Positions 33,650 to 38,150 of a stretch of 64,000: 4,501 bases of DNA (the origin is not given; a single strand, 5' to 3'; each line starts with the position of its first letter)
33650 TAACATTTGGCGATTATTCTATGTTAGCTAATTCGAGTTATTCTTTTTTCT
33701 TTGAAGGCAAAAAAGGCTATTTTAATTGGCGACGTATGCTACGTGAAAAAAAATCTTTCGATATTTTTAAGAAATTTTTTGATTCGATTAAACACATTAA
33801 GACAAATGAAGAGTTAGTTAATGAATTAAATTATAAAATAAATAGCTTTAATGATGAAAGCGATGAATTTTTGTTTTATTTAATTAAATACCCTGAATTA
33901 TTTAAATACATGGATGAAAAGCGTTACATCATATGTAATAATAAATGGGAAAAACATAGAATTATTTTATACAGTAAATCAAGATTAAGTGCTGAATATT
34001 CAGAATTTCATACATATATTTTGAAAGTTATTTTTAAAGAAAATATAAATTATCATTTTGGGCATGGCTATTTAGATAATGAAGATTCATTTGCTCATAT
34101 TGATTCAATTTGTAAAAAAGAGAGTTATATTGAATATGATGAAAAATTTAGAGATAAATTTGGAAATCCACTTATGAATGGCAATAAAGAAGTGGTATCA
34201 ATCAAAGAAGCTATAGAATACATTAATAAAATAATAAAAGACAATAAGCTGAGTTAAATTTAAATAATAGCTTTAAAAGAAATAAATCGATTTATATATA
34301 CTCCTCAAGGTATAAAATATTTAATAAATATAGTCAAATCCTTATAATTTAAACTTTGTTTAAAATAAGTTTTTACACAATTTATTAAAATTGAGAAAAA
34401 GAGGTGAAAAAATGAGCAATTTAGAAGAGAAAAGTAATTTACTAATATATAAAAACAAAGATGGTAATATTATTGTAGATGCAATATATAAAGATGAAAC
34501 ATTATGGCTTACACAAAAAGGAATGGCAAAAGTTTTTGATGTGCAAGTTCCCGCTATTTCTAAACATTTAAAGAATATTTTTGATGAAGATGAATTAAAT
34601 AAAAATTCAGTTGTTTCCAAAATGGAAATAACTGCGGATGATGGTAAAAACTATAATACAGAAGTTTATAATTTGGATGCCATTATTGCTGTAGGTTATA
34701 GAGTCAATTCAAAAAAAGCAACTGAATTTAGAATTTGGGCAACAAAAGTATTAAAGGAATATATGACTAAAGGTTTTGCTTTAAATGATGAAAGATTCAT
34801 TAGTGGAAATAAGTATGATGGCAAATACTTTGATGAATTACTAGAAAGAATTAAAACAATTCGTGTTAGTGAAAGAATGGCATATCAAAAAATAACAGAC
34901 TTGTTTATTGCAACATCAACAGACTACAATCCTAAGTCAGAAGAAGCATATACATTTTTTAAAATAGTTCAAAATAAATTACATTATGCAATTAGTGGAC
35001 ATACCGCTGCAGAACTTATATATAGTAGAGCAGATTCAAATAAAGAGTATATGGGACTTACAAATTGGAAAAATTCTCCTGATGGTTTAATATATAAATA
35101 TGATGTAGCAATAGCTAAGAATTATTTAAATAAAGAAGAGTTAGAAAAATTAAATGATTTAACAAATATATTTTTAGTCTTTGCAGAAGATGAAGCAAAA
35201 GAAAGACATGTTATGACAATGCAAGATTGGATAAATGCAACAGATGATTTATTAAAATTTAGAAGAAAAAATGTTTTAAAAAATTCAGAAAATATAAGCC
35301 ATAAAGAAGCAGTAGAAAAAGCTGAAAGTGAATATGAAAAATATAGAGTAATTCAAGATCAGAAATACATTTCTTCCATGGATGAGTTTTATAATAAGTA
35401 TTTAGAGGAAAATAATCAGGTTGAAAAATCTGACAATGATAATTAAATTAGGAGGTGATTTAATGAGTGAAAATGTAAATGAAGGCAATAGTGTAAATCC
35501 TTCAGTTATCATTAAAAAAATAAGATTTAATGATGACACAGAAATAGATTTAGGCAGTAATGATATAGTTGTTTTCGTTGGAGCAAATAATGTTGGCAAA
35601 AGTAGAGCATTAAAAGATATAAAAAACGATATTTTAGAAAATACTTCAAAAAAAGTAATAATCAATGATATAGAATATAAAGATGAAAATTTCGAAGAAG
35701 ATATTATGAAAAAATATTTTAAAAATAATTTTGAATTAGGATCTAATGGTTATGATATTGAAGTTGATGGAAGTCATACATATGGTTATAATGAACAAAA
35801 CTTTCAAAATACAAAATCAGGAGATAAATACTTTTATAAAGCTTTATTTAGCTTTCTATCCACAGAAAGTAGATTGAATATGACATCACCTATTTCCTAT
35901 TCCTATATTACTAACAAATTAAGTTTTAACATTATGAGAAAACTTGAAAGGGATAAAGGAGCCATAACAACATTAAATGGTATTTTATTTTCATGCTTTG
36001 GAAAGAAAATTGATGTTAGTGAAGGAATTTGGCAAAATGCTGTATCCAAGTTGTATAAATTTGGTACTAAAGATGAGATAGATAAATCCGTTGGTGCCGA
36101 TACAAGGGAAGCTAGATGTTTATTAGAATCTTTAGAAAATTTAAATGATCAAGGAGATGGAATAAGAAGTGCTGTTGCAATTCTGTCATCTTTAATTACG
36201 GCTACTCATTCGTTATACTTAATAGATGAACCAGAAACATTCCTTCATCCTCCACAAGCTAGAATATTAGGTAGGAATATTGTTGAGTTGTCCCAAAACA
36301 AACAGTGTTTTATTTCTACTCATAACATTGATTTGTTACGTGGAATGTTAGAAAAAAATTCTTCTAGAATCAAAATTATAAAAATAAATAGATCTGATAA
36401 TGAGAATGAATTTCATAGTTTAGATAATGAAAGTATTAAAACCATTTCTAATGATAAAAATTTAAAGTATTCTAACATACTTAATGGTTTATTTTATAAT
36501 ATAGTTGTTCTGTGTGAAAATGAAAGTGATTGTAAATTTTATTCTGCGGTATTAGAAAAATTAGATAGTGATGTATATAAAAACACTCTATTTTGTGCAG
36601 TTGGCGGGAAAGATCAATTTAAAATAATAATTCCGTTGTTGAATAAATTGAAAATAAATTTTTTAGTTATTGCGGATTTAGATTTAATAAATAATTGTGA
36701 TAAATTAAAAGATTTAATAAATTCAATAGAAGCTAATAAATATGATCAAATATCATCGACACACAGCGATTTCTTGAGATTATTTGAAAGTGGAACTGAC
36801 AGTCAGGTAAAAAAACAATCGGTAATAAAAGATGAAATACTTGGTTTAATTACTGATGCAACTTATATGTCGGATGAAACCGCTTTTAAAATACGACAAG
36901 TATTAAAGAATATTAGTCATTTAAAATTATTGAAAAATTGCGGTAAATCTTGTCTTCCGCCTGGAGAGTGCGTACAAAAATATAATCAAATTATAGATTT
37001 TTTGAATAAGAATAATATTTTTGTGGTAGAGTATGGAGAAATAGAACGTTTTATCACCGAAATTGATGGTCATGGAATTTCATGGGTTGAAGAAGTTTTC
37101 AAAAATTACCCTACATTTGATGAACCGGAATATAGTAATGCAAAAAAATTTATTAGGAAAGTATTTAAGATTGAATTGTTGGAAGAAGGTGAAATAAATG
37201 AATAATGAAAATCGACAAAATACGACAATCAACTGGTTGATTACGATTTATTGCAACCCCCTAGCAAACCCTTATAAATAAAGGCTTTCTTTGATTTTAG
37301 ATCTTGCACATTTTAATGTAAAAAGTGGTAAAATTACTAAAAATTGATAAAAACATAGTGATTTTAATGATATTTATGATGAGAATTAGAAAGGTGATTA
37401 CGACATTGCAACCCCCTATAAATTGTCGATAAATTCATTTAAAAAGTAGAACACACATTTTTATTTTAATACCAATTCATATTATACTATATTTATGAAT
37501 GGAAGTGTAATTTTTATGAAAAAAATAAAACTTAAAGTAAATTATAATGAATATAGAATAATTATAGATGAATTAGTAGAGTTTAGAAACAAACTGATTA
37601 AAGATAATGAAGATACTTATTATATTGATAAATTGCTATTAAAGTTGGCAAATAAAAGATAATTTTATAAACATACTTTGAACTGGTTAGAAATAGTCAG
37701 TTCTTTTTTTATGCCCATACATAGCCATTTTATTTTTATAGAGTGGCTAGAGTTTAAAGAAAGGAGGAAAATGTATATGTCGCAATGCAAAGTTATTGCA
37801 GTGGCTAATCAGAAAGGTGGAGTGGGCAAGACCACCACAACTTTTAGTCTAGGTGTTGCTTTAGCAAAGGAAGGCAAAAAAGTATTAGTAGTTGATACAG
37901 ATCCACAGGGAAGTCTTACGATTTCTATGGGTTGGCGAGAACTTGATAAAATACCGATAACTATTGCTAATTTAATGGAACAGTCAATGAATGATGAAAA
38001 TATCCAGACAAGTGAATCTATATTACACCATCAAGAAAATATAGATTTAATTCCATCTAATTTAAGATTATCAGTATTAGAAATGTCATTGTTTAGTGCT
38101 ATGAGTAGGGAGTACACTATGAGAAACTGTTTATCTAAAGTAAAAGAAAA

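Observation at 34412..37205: RhuM-family gene tightly followed by a stand-alone OLD-family (ATPase+TOPRIM) nuclease: GajA-like without a GajB helicase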

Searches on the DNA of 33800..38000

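Call 101: search_rna_families(source=window, start=33800, end=38000, threshold=evalue, max_evalue=1)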
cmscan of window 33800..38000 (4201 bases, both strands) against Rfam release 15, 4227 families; matches with E-value up to 1: 0.
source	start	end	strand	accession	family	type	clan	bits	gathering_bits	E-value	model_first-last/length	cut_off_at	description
